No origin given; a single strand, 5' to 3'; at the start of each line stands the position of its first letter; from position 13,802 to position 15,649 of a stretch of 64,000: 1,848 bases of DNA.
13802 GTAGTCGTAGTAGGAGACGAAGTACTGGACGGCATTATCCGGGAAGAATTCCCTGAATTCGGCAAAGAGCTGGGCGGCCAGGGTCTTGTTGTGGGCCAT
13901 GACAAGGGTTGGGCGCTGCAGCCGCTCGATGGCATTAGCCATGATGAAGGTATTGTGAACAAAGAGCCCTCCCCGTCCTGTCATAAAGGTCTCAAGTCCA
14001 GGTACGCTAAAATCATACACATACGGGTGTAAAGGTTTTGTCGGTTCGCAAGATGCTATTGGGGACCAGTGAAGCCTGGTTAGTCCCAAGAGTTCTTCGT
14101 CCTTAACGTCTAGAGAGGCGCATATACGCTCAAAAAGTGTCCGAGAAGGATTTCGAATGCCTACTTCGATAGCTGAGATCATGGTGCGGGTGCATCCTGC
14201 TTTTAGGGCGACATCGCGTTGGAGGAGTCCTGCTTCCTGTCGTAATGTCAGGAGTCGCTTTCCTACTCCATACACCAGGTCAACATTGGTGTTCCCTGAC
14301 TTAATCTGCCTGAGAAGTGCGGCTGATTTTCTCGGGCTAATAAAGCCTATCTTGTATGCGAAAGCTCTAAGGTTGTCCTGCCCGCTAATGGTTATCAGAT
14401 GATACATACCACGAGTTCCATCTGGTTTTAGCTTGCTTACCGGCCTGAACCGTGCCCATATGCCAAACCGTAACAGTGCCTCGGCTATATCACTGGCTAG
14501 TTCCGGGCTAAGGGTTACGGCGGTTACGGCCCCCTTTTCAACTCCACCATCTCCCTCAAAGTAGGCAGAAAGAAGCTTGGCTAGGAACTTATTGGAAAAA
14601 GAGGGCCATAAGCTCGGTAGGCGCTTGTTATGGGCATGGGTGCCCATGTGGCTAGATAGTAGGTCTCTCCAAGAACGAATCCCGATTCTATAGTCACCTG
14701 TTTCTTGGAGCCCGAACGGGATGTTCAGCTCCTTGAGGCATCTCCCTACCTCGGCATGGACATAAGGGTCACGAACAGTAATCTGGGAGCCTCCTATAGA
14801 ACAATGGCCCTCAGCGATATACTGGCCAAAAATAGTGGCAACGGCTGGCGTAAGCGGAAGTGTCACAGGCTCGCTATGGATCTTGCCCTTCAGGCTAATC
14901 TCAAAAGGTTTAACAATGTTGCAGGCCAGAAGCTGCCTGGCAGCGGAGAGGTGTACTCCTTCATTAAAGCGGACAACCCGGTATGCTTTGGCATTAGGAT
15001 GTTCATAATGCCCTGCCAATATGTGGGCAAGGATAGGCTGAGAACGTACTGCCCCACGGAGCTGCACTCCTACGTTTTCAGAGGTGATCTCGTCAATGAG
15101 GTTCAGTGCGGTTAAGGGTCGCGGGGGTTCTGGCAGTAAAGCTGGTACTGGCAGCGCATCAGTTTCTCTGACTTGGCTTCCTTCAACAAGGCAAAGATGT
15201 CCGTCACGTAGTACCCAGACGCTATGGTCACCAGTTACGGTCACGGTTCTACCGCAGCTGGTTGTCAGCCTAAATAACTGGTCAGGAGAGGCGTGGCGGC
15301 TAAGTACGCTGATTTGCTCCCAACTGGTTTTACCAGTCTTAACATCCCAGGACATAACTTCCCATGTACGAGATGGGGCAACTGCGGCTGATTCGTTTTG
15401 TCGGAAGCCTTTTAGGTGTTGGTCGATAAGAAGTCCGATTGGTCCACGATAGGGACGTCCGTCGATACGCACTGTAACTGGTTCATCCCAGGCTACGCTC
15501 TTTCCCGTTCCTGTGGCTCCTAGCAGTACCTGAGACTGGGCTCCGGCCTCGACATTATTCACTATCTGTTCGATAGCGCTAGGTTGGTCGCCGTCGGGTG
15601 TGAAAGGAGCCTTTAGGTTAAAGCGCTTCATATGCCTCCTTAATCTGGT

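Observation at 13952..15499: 516-aa intein in UvrB inserted at the Walker-A P-loop, with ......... endonuclease and an XRE-type HTH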

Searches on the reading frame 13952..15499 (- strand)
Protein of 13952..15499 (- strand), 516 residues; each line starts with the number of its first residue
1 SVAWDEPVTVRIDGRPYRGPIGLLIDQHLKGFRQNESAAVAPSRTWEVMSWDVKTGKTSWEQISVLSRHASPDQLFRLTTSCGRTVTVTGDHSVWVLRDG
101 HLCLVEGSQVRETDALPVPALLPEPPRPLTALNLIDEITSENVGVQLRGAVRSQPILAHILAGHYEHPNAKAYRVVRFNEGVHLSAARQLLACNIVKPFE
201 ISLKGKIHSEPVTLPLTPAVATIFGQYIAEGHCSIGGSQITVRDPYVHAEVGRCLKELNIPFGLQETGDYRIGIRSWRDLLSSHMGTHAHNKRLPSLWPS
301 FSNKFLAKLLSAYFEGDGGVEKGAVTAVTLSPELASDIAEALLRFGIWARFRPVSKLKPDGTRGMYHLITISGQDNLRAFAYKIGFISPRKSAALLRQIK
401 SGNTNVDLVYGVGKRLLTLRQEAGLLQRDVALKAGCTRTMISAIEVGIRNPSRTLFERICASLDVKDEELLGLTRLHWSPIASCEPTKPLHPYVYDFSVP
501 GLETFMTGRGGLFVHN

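Call 4: search_protein_families(library=pfam, proteins=[window:13952-15499:-], max_evalue=0.1)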
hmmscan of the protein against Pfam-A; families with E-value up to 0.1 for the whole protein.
window:13952-15499:- (516 aa): 5 families
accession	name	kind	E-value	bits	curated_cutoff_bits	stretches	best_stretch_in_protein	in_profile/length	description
PF14528.11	LAGLIDADG_3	-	8.7e-14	52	22.5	1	305-385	2-82/82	LAGLIDADG-like domain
PF01381.28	HTH_3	-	3.9e-10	40.1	23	1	418-470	3-55/55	Helix-turn-helix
PF14890.11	Intein_splicing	-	8.8e-10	39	35.8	1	48-516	23-155/155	Intein splicing domain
PF13560.12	HTH_31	-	9.9e-09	35.8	27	1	413-470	3-61/64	Helix-turn-helix domain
PF12844.13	HTH_19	-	5.4e-06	26.7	30.2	1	413-471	1-59/64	Helix-turn-helix domain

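Call 6: find_homologous_proteins(query=window:13952-15499:-, max_evalue=0.001)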
Query window:13952-15499:- (516 aa): 14 proteins with E <= 0.001 among 8000 candidates.
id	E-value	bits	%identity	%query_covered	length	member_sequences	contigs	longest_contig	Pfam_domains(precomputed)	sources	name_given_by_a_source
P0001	3.4e-104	368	47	76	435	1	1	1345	PF14528.12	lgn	-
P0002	6.1e-102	360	47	74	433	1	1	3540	PF14528.12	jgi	jgi:intein/homing endonuclease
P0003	2.9e-96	341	49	69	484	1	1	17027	PF14528.12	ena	-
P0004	1.1e-93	333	48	66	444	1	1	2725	-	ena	-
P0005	3.0e-83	299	38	97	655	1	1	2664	PF12844.14,PF01381.29,PF14528.12,PF13560.13,PF14890.12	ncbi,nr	ncbi:MAG: helix-turn-helix domain-containing protein, partial [Pyrinomonadaceae bacterium]|nr:helix-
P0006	3.9e-81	292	59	45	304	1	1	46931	PF01381.29,PF14528.12,PF13560.13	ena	-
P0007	1.5e-79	286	38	88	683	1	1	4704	PF17757.7,PF01381.29,PF14528.12,PF13560.13,PF14890.12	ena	-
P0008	2.4e-73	266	36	96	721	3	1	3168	PF12844.14,PF17757.7,PF01381.29,PF14528.12,PF13560.13,PF14890.12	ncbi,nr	ncbi:MAG TPA: helix-turn-helix domain-containing protein, partial [Anaerolineae bacterium]|nr:helix-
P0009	1.8e-61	227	36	90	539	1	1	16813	PF01381.29,PF14528.12,PF13560.13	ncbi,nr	ncbi:MAG: UvrABC system protein, partial [Steroidobacteraceae bacterium]|nr:UvrABC system protein [S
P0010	4.3e-56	209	39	46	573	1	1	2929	PF01381.29,PF14528.12,PF13560.13,PF14890.12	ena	-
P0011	2.6e-55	206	33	78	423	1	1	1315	PF14528.12,PF13560.13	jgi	-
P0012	8.7e-48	182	36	77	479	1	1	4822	PF14528.12,PF14890.12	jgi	jgi:hypothetical protein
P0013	4.6e-26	110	37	43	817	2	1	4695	PF19044.7,PF14528.12,PF12846.14,PF14890.12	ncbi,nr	ncbi:ATP-binding protein, partial [Patescibacteria group bacterium]|nr:ATP-binding protein [Patescib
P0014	5.3e-5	40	27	63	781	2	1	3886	PF14528.12,PF00476.27,PF14890.12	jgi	-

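Call 7: search_solved_structures(query=window:13952-15499:-, max_evalue=1, show_alignments=2)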
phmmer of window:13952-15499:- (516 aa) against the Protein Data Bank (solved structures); distinct sequences matched with E-value up to 1: 35.
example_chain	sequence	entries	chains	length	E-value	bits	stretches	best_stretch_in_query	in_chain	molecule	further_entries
2cw7_A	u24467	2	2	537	3.3e-11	45.9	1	17-137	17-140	Endonuclease PI-PkoII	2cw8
5o9i_A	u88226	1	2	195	1.1e-10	44.1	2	2-123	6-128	Transcription initiation factor IIB,Transcription initiation factor IIB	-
5o9j_A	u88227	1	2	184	2.2e-08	36.6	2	2-116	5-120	Transcription initiation factor IIB,Transcription initiation factor IIB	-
6rpp_A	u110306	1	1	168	6.6e-06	28.4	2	476-515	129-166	Cell division control protein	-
6rpq_A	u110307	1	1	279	1.6e-05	27.1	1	42-118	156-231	Ubiquitin-like protein SMT3,1108aa long hypothetical cell division control protein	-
2b5a_A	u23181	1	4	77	4.6e-05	25.6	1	407-466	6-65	C.BclI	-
8tac_A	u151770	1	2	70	5.4e-05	25.4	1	411-463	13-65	DBP48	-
9hth_A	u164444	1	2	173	0.00012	24.2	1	50-116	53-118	DNA-directed DNA polymerase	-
2lcj_A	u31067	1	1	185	0.00026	23.2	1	5-121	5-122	Pab polC intein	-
3qq6_A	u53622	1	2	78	0.00091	21.4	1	411-471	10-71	HTH-type transcriptional regulator sinR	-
1y7y_A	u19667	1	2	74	0.001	21.2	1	407-470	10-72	C.AhdI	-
5tn0_A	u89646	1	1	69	0.0013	20.9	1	412-471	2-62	HTH-type transcriptional regulator SinR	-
1b0n_A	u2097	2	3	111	0.0048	19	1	412-471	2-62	PROTEIN (SINR PROTEIN) | HTH-TYPE TRANSCRIPTIONAL REGULATOR SINR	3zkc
9sf2_A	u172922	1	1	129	0.0053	18.8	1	412-466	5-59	Transcriptional regulator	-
4i6u_A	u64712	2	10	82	0.0074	18.4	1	417-468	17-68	Regulatory protein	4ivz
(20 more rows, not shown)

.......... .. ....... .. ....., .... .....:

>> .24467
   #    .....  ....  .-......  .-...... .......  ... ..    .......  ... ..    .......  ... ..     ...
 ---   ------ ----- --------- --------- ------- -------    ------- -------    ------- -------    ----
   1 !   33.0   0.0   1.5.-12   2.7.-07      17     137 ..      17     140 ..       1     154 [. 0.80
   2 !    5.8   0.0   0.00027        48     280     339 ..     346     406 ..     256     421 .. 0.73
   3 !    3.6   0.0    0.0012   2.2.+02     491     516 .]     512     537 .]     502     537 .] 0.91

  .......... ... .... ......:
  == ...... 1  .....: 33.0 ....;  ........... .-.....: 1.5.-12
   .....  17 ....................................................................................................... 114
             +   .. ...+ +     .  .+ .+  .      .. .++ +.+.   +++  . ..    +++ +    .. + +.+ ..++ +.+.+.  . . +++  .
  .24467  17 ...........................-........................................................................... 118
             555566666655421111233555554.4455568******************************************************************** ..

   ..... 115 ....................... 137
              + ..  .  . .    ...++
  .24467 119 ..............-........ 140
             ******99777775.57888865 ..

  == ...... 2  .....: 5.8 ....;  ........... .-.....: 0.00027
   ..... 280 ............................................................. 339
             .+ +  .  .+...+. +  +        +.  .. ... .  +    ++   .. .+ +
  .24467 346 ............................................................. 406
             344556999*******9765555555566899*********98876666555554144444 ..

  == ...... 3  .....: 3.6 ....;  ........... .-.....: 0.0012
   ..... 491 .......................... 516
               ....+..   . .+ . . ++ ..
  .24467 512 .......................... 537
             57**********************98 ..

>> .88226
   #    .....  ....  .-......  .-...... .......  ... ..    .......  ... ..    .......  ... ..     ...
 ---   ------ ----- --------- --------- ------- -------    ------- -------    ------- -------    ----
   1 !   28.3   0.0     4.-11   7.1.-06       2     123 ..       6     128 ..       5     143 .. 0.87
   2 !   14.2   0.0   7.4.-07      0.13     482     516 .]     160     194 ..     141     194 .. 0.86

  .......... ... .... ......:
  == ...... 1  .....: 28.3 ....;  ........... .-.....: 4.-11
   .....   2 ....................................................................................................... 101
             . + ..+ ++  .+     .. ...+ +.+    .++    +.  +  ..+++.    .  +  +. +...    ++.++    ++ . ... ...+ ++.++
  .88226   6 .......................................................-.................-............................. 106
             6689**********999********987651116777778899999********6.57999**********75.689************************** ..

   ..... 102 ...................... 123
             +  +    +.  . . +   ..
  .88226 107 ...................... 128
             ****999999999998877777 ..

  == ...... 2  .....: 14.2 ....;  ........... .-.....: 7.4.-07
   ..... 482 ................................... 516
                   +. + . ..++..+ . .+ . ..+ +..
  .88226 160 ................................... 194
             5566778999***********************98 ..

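Call 22: find_related_loci(query=window:13952-15499:-, collection=genome_contigs, flank=3000)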
Query window:13952-15499:- (516 aa) in genome_contigs; peptide patterns used: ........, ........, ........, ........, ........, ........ (x = any residue, [..] = any of these).
48 stretches matched a pattern, but none encodes a relative of the query by tblastn (E <= 1e-3).

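Call 26: find_related_loci(query=A2, collection=genome_contigs, flank=3000)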
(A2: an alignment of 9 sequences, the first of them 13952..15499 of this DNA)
Query A2 (516 aa) in genome_contigs; peptide patterns used: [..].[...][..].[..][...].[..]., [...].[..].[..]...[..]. (x = any residue, [..] = any of these).
501 stretches matched a pattern; 388 encode a relative of the query (tblastn E <= 1e-3); the best 80 are kept; 80 distinct loci.
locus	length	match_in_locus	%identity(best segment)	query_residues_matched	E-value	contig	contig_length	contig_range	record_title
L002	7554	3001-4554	51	1-516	1e-159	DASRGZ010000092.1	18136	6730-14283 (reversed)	MAG TPA_asm: Chthonomonadaceae bacterium isolate SMAG_U10071 k141_2361298, whole genome shotgun sequence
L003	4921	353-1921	51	1-516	4e-159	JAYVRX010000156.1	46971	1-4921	MAG: Deinococcales bacterium isolate GL73_DN_metabinner_10 GL73_DN_metabinner_10_155, whole genome shotgun sequence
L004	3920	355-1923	49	1-516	4e-163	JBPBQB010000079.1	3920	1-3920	MAG: Janthinobacterium lividum isolate 3300051445_30 3300051445_30_Ga0502434_00283777, whole genome shotgun sequence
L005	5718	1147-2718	47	1-516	6e-152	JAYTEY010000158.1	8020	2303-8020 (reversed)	MAG: Abditibacteriaceae bacterium isolate GFS_2120 GFS_2120_157, whole genome shotgun sequence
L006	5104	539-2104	48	1-516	7e-152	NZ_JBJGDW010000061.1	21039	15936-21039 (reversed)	Deinococcus sp. SM5_A1 SM5_A1_Spades_assembly_contig_61, whole genome shotgun sequence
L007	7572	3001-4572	47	1-516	1e-150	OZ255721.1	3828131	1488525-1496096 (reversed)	MAG: Abditibacteriaceae bacterium isolate 7bf6772e-6c33-449c-9fdb-ec1266bce879 genome assembly, chromosome: 1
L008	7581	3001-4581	49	1-516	5e-148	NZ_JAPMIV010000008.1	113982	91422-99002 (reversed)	Deinococcus arenicola strain ZS9-10 scaffold8, whole genome shotgun sequence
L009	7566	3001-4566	49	1-516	4e-145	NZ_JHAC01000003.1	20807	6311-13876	Deinococcus phoenicis strain 1P10ME CR5801000003, whole genome shotgun sequence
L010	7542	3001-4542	48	1-516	6e-144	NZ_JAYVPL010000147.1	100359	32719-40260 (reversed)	MAG: Armatimonas sp. isolate GL72_DN_metabinner_2 GL72_DN_metabinner_2_146, whole genome shotgun sequence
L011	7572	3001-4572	49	1-516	3e-141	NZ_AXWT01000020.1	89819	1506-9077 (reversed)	Deinococcus murrayi DSM 11303 H565DRAFT_scaffold00012.12_C, whole genome shotgun sequence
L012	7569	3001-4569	46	1-516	2e-138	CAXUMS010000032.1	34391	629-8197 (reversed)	MAG TPA_asm: uncultured Armatimonadaceae bacterium isolate public_SRR11456914_metawrap_bin.15 genome assembly, contig: p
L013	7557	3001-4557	49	1-516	6e-157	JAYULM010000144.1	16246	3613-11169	MAG: Armatimonadota bacterium isolate GFS_9362 GFS_9362_143, whole genome shotgun sequence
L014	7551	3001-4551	53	1-516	1e-175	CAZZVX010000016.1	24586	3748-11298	MAG: Armatimonadota bacterium isolate Brown_J.bin.7 genome assembly, contig: NODE_339_length_24586_cov_6.122906, whole g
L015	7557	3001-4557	46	1-516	6e-145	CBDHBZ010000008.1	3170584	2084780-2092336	MAG: Abditibacterium sp. isolate 8b3576e8-bfd9-4b4c-bc7a-fdc956353a50 genome assembly, contig: contig_8, whole genome sh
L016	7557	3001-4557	51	1-516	3e-173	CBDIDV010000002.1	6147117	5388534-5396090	MAG: Chthonomonadaceae bacterium isolate 49279074-25be-4485-8097-0148cf5cea14 genome assembly, contig: contig_2, whole g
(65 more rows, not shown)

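Call 29: predict_structure(alignment_id=A1)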
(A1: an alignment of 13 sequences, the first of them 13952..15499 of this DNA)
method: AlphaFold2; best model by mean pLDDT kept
length: 516 residues; sequences in the alignment: 13
mean_pLDDT: 91.5   pTM: 0.90
mean pLDDT of the five models: 91.5, 89.9, 89.8, 89.6, 89.4
residues with pLDDT >= 90: 365; 70-90: 146; 50-70: 5; < 50: 0
segments of 3 or more residues with pLDDT < 50: none
pLDDT, mean of each block of 10 residues (from residue 1): 94 88 91 82 92 85 94 96 95 92 94 93 90 85 77 79 91 89 89 86 84 94 97 90 94 95 92 90 92 93 98 95 94 96 95 90 94 94 96 94 82 95 97 96 95 93 92 91 95 93 90 87
secondary structure, 60 per line:
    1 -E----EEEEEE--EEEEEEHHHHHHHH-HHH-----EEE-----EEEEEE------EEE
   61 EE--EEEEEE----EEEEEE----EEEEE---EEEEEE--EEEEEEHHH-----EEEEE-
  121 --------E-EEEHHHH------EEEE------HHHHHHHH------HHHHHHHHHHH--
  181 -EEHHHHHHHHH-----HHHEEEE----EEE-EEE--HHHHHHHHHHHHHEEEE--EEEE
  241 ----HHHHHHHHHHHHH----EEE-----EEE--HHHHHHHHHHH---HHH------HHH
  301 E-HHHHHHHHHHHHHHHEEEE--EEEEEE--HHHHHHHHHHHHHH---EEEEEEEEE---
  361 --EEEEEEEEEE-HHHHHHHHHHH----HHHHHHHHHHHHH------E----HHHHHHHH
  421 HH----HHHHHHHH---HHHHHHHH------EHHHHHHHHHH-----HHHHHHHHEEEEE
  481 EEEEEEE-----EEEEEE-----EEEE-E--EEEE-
elements in order: E7-12 E15-20 H21-28 E38-40 E46-51 E58-62 E65-70 E75-80 E85-89 E93-98 E101-106 E115-119 E131-133 H134-137 E144-147 H154-161 H168-178 H184-192 E201-204 E209-211 E213-215 H218-230 E231-234 E237-240 H245-257 E262-264 E270-272 H275-285 H303-317 E318-321 E324-329 H332-345 E349-357 E363-372 H374-384 H389-401 H413-422 H427-434 H438-445 H453-462 H468-475 E476-487 E493-498 E504-507 E512-515

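Call 32: search_protein_families(library=pfam, alignment_id=A3, max_evalue=0.001)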
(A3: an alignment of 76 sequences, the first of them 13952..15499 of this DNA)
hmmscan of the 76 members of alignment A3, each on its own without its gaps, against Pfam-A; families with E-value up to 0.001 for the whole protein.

A. member 1, window:13952-15499:- (516 aa): 5 families
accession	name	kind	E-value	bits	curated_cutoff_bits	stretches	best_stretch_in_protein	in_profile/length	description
PF14528.11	LAGLIDADG_3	-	8.7e-14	52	22.5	1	305-385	2-82/82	LAGLIDADG-like domain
PF01381.28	HTH_3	-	3.9e-10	40.1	23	1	418-470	3-55/55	Helix-turn-helix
PF14890.11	Intein_splicing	-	8.8e-10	39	35.8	1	48-516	23-155/155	Intein splicing domain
PF13560.12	HTH_31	-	9.9e-09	35.8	27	1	413-470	3-61/64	Helix-turn-helix domain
PF12844.13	HTH_19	-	5.4e-06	26.7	30.2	1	413-471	1-59/64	Helix-turn-helix domain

B. families by the number of members that match (of 76 scanned): 8 families
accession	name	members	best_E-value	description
PF14890.11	Intein_splicing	76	3.1e-22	Intein splicing domain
PF14528.11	LAGLIDADG_3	76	8.2e-22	LAGLIDADG-like domain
PF01381.28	HTH_3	71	8.1e-13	Helix-turn-helix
PF13560.12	HTH_31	70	2e-13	Helix-turn-helix domain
PF12844.13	HTH_19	28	4.1e-09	Helix-turn-helix domain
PF15731.11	MqsA_antitoxin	2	0.00022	Antitoxin component of bacterial toxin-antitoxin system, MqsA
PF13413.12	HTH_25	2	0.0006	Helix-turn-helix domain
PF13443.12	HTH_26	1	0.00043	Cro/C1-type HTH DNA-binding domain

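Call 34: search_protein_representatives(protein=window:13952-15499:-)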
Query: 516 residues. Proteins with E-value up to 0.001 (for the whole library): 2381; up to 1e-10: 645; up to 1e-30: 65. The best 150 are listed.
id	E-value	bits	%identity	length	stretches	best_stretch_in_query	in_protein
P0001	1.1e-104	367.6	48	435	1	1-391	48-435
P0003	9.2e-97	341.4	48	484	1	1-357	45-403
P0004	3.5e-94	332.9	50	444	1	1-341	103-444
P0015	5.3e-82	292.7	39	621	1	1-516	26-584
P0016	2.9e-77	277.1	39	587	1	42-516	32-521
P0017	3.2e-75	270.4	36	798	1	3-516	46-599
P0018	1.9e-73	264.5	38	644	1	47-516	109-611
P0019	2.0e-67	244.6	57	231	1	272-480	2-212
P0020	2.5e-67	244.3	37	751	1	3-516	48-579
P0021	2.7e-63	231.0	38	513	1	2-425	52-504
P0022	3.3e-60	220.8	38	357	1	1-304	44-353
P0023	1.1e-58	215.8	34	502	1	43-466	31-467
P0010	1.4e-56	208.9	41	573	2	279-516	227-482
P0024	7.6e-55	203.1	35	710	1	49-516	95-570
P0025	7.9e-54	199.8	51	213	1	184-380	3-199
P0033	2.1e-45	172.0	33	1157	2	44-468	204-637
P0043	1.5e-40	155.9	31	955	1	1-516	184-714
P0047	1.3e-38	149.6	28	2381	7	174-463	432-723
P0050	1.2e-37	146.4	31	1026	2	48-466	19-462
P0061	7.9e-34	133.8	34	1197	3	213-474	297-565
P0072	4.1e-31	124.9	30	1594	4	2-438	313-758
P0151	3.9e-22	95.2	31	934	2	195-471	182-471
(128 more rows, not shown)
